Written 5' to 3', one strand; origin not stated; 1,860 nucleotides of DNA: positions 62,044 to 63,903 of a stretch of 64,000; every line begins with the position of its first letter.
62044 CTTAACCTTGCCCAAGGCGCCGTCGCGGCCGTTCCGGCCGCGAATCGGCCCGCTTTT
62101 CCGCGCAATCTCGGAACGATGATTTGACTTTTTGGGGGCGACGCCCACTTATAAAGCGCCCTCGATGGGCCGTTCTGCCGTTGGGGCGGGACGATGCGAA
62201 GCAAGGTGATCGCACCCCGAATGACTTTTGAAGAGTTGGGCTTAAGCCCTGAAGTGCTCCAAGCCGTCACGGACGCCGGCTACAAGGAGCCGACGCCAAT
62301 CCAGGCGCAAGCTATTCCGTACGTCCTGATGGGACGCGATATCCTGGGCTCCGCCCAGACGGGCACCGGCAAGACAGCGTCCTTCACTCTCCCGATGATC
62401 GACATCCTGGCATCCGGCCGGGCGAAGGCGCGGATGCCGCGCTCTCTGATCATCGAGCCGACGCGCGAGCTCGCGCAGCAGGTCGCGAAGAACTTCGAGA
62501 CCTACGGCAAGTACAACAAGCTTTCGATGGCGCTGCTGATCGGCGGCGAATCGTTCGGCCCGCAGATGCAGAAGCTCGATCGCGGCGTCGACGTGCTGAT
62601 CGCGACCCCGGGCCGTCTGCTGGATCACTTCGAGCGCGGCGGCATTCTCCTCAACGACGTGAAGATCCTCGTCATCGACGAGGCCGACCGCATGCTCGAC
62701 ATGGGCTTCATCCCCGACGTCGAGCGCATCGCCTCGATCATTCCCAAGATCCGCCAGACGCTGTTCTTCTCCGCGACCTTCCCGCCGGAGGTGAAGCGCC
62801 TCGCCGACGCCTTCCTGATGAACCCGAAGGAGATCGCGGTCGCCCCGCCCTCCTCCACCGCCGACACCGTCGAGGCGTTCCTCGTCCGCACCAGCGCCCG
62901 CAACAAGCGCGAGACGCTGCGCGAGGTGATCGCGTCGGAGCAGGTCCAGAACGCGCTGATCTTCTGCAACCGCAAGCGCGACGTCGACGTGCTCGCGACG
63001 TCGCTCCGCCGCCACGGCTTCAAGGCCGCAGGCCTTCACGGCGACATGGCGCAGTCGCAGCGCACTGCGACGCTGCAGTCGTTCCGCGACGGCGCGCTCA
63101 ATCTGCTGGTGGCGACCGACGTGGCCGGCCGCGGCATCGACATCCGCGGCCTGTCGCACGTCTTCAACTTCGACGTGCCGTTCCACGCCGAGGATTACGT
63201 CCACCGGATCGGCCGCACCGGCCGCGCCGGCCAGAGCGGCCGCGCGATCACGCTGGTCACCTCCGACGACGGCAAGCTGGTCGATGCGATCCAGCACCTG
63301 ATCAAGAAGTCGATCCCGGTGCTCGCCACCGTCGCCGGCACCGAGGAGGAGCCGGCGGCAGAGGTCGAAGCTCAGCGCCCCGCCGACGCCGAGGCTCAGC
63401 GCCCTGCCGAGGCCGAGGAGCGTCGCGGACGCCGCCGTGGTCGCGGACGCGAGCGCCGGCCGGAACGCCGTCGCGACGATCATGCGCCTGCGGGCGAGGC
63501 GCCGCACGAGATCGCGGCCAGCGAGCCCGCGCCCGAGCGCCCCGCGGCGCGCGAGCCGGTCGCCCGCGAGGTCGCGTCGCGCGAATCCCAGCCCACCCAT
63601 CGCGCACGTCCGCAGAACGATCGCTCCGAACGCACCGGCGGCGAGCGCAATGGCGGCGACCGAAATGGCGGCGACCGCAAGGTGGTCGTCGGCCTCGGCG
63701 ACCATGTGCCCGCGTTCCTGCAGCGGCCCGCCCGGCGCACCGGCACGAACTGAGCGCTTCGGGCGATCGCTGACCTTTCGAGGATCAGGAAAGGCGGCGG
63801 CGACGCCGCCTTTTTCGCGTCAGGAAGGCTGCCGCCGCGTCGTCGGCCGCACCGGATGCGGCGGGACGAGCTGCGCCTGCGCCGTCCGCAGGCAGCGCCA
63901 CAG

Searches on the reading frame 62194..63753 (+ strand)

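Call 40: search_protein_families(library=pfam, proteins=[window:62194-63753:+], max_evalue=0.001)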
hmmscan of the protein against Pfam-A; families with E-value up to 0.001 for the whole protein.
window:62194-63753:+ (519 aa): 3 families
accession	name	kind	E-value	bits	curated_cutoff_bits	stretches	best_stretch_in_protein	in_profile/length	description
PF00270.35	DEAD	-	1.5e-49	168.4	26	1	34-202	1-166/167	DEAD/DEAH box helicase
PF00271.37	Helicase_C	-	9.4e-33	113.2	23.5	1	238-346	2-110/110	Helicase conserved C-terminal domain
PF04851.21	ResIII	-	5.2e-07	30.2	22.5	1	35-196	6-162/164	Type III restriction enzyme, res subunit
